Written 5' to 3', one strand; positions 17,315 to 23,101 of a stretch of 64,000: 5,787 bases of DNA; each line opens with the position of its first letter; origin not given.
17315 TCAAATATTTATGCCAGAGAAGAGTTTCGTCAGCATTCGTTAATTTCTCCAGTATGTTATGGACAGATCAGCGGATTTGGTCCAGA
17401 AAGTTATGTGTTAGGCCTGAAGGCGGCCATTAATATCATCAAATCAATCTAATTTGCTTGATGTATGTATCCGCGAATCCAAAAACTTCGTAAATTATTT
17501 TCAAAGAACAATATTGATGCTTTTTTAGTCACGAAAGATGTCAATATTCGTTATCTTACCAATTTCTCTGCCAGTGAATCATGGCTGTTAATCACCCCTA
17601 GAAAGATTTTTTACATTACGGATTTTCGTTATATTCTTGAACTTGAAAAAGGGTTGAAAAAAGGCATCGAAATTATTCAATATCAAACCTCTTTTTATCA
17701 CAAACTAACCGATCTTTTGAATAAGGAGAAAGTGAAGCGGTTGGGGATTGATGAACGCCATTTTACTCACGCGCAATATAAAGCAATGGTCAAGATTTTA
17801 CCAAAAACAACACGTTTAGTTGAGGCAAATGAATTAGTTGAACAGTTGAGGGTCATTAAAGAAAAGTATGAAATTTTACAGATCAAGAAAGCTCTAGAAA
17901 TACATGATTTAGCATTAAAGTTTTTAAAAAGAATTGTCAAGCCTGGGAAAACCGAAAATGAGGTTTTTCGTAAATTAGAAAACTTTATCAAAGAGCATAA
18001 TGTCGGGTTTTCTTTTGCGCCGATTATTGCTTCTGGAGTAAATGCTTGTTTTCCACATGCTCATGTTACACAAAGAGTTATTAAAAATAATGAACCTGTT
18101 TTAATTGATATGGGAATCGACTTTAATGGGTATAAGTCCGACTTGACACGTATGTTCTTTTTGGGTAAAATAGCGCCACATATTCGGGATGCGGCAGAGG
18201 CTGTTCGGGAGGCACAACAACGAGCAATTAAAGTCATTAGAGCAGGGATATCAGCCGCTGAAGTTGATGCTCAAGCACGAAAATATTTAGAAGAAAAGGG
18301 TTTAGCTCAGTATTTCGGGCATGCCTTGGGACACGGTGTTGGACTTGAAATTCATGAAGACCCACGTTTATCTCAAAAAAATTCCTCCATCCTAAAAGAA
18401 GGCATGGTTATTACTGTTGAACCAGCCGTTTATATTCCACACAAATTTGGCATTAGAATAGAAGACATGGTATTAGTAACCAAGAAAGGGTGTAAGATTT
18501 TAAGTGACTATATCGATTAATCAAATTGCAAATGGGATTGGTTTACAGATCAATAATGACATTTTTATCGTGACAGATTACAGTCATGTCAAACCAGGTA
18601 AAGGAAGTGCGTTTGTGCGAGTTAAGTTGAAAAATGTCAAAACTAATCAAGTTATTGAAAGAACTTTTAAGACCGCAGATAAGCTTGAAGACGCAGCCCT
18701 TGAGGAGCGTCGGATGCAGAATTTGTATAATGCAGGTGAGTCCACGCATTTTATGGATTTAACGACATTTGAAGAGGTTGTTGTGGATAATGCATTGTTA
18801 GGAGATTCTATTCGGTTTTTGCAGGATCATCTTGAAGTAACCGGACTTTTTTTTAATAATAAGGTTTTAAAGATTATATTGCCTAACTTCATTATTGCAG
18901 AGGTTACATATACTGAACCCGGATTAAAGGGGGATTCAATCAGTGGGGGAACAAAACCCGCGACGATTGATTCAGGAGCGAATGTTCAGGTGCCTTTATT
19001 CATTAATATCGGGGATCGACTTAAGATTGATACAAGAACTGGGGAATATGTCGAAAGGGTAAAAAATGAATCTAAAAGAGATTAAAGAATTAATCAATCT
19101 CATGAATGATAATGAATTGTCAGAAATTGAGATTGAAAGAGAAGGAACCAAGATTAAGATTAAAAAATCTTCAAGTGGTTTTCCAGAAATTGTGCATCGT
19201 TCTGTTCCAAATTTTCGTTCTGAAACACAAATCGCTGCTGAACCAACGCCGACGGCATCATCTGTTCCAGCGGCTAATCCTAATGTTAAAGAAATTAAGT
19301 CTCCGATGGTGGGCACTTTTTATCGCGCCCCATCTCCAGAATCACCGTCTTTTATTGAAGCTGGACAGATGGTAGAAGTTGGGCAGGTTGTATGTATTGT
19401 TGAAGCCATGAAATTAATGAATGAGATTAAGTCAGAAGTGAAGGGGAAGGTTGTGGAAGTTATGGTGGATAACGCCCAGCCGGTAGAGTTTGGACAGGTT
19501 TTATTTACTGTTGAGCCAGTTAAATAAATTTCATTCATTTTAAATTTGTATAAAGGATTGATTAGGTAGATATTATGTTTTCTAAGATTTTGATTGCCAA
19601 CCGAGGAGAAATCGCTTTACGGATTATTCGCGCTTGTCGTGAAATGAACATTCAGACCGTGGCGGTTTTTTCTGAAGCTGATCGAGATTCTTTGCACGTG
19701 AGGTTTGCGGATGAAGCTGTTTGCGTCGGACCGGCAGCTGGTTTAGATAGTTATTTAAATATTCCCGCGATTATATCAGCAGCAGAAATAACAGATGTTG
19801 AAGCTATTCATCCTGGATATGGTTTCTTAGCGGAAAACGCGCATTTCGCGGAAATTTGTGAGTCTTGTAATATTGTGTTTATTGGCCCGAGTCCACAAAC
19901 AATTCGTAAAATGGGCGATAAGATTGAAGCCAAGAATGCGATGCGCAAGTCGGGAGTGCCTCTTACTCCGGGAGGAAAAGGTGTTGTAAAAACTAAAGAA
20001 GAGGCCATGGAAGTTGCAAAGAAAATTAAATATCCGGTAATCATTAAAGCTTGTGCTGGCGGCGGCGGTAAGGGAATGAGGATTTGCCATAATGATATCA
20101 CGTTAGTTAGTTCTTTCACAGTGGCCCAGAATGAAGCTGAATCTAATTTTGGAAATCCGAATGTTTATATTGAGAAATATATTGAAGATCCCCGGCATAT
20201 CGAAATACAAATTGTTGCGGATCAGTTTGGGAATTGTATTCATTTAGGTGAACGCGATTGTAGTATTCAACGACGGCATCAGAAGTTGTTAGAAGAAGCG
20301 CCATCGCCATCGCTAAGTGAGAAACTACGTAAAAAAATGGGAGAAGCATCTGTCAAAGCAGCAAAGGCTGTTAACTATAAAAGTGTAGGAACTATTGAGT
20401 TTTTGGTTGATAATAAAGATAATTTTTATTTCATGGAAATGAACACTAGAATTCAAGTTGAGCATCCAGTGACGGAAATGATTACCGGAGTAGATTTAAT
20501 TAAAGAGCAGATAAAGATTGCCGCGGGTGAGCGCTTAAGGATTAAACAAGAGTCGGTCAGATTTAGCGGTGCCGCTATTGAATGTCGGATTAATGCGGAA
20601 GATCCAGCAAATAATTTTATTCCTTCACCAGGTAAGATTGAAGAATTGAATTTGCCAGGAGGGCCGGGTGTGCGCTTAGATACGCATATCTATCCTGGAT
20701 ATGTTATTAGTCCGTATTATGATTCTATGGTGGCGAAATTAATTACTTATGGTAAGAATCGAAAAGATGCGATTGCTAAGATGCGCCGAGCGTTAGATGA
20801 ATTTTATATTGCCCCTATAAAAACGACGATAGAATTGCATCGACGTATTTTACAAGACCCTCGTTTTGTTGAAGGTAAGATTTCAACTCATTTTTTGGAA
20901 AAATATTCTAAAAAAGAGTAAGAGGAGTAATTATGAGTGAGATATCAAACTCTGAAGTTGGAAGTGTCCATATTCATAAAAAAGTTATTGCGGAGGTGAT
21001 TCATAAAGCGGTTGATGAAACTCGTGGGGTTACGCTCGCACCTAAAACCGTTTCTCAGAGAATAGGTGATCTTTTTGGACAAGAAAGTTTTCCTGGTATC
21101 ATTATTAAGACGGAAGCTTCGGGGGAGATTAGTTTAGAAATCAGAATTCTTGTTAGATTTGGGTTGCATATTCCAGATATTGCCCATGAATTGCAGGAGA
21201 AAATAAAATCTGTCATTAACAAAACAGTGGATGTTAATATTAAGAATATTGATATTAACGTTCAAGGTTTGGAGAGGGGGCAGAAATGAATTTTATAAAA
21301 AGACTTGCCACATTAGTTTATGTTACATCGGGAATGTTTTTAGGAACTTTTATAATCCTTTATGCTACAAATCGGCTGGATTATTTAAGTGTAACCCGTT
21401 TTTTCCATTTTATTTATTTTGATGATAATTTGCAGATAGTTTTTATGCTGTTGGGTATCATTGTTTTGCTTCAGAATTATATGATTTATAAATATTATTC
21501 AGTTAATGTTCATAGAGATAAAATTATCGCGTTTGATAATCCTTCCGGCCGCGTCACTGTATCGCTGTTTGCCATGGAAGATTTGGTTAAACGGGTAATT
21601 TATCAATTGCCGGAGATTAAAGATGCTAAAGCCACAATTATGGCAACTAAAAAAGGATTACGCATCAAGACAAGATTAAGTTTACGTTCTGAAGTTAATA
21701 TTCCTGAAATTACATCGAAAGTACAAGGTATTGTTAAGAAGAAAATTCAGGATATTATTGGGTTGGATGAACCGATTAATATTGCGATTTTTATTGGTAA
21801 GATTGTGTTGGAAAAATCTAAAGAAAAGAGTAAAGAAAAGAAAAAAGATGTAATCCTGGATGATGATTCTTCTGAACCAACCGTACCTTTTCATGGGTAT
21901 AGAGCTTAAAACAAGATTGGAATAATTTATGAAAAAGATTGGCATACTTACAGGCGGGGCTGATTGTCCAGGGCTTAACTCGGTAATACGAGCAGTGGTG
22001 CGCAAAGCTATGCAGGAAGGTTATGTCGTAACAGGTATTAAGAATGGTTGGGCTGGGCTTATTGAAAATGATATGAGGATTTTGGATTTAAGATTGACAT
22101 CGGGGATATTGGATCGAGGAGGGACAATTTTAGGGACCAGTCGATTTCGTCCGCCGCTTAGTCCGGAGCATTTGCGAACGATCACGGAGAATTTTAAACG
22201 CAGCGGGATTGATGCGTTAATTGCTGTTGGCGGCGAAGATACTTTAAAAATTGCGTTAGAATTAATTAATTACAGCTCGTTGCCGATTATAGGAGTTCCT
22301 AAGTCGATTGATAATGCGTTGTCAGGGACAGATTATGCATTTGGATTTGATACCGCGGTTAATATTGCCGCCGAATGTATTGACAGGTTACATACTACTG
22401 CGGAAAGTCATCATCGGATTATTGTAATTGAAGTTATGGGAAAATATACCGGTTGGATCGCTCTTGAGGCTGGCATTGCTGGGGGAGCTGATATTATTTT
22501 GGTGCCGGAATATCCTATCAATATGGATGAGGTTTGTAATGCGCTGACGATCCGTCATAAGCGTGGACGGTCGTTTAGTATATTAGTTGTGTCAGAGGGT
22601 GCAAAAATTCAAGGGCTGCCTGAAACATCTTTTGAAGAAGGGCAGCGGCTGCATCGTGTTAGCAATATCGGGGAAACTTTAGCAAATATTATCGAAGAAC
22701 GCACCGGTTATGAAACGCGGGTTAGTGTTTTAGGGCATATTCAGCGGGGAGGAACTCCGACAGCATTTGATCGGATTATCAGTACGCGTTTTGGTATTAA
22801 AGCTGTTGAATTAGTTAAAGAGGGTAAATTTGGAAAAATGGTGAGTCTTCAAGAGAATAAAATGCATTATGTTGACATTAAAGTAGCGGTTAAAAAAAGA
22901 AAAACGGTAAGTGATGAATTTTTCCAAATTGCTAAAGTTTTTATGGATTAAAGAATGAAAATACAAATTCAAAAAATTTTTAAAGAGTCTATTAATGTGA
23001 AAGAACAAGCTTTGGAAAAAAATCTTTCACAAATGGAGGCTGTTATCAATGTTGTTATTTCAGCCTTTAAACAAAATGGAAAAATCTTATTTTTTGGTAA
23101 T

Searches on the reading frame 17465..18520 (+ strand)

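Call 80: search_protein_families(library=ncbifam, proteins=[window:17465-18520:+], max_evalue=1e-10)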
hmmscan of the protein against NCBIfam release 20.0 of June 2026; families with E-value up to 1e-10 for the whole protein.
window:17465-18520:+ (351 aa): 13 families
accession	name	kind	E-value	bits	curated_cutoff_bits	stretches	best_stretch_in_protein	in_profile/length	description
NF040821.1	dipep_PepQ_Arch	equivalog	6.5e-66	222.7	630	1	4-347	2-339/346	Xaa-Pro dipeptidase PepQ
NF007310.0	PRK09795.1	equivalog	7.5e-59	199.4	393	1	6-346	5-348/361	aminopeptidase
TIGR00500.1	met_pdase_I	equivalog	8.9e-31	107.3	171.35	1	131-323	3-204/247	type I methionyl aminopeptidase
NF008131.0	PRK10879.1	equivalog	1e-29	103.7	465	2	114-271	156-315/438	Xaa-Pro aminopeptidase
NF011173.0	PRK14575.1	equivalog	3.8e-24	85.4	850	1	80-348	126-397/406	putative peptidase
NF038259.1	ectoine_DoeA_2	exception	4e-24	85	575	1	4-345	17-375/386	ectoine hydrolase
NF011174.0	PRK14576.1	subfamily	6.9e-23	81.2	487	1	108-348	155-396/405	putative endopeptidase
NF011720.0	PRK15173.1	subfamily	8.7e-23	80.9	420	1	80-348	63-334/343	peptidase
TIGR02993.1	ectoine_eutD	equivalog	1.8e-19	70.2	613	1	94-348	122-382/391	ectoine hydrolase DoeA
NF043017.1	DimsulpropLyDddP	equivalog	2.5e-16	59.5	600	1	76-349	153-436/443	dimethylsulfonioproprionate lyase DddP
NF008970.0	PRK12318.1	equivalog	2e-15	56.8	267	1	130-330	42-252/291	methionyl aminopeptidase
NF009533.0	PRK12897.1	equivalog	5e-14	52.2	488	1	130-328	3-210/248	type I methionyl aminopeptidase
NF010133.0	PRK13607.1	equivalog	2.2e-13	49.9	339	0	124-323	154-388/443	Xaa-Pro dipeptidase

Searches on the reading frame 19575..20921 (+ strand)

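Call 81: search_protein_families(library=ncbifam, proteins=[window:19575-20921:+], max_evalue=1e-10)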
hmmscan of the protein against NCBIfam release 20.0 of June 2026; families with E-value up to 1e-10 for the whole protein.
window:19575-20921:+ (448 aa): 19 families
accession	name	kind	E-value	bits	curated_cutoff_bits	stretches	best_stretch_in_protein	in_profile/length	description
NF006367.0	PRK08591.1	subfamily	1.7e-227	755.5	597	1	1-446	1-446/451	acetyl-CoA carboxylase biotin carboxylase subunit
TIGR00514.1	accC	equivalog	4.5e-226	750.9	626.5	1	1-446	1-446/449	acetyl-CoA carboxylase biotin carboxylase subunit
NF004085.0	PRK05586.1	equivalog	1.5e-217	722.8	723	1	1-446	1-446/448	acetyl-CoA carboxylase biotin carboxylase subunit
NF006406.0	PRK08654.1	equivalog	7.6e-211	700.9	739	1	1-444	1-443/499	acetyl-CoA carboxylase biotin carboxylase subunit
NF006286.0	PRK08462.1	equivalog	4e-189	629.1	740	1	3-444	5-444/445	acetyl-CoA carboxylase biotin carboxylase subunit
NF009554.0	PRK12999.1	equivalog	5.7e-188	627.1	965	1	1-443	4-454/1147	pyruvate carboxylase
NF009471.0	PRK12833.1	equivalog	9.9e-186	617.8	686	1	3-446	6-449/467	acetyl-CoA carboxylase biotin carboxylase subunit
NF005525.0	PRK07178.1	equivalog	4.4e-185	615.8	768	1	1-444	1-442/471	acetyl-CoA carboxylase biotin carboxylase subunit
NF006287.0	PRK08463.1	equivalog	1.1e-172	575.2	775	1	1-444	1-444/479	acetyl-CoA carboxylase subunit A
TIGR01235.1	pyruv_carbox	equivalog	3.4e-168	561.4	1114.45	1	4-443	1-450/1143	pyruvate carboxylase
TIGR02712.1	urea_carbox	equivalog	7.5e-166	553.9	1303.85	1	2-447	1-445/1201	urea carboxylase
TIGR01369.1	CPSaseII_lrg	equivalog_domain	1.4e-21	75.9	1027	1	94-223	106-229/1052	carbamoyl-phosphate synthase (glutamine-hydrolyzing) large subunit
NF003671.0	PRK05294.1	equivalog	1e-17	63.1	599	1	94-324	645-869/1058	carbamoyl-phosphate synthase large subunit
NF002378.0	PRK01372.1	subfamily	2.1e-14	52.9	243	1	114-291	99-269/305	D-alanine--D-alanine ligase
TIGR00768.1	rimK_fam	subfamily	2e-13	50.3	143.4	1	95-311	68-271/276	RimK family alpha-L-glutamate ligase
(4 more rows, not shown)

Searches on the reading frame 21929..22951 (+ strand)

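Call 81: search_protein_families(library=ncbifam, proteins=[window:21929-22951:+], max_evalue=1e-10)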
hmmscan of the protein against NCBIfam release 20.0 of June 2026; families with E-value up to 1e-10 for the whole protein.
window:21929-22951:+ (340 aa): 11 families
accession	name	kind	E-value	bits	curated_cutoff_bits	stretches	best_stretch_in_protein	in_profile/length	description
TIGR02483.1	PFK_mixed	subfamily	3.1e-127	424.1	430.55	1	3-320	1-324/325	phosphofructokinase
NF002872.1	PRK03202.1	subfamily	5.9e-122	406.7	253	1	2-338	1-321/323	ATP-dependent 6-phosphofructokinase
NF010674.0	PRK14071.1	equivalog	4.9e-99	331.6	544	1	2-329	5-343/360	ATP-dependent 6-phosphofructokinase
TIGR02482.1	PFKA_ATP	equivalog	2.3e-91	305.9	371.35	1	3-319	1-299/301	6-phosphofructokinase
TIGR02478.1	6PF1K_euk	equivalog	1.7e-72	244.8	708.4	2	114-331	137-347/744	6-phosphofructokinase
NF041103.1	PFKA_PPi_Ttgales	equivalog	2.8e-49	168.2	550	1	4-321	1-347/407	diphosphate--fructose-6-phosphate 1-phosphotransferase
NF005301.0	PRK06830.1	equivalog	4e-48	164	400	1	3-328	83-423/445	ATP-dependent 6-phosphofructokinase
NF010675.0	PRK14072.1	subfamily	8.3e-35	120.3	273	1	15-338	17-366/416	diphosphate--fructose-6-phosphate 1-phosphotransferase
NF005482.0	PRK07085.1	subfamily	2.9e-28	98.7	446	1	2-232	74-321/558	diphosphate--fructose-6-phosphate 1-phosphotransferase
TIGR02477.1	PFKA_PPi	equivalog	3.6e-25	88.5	587.95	1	3-232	69-315/539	diphosphate--fructose-6-phosphate 1-phosphotransferase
NF005121.0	PRK06555.1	equivalog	1.4e-15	57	395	1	2-180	4-205/404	pyrophosphate--fructose-6-phosphate 1-phosphotransferase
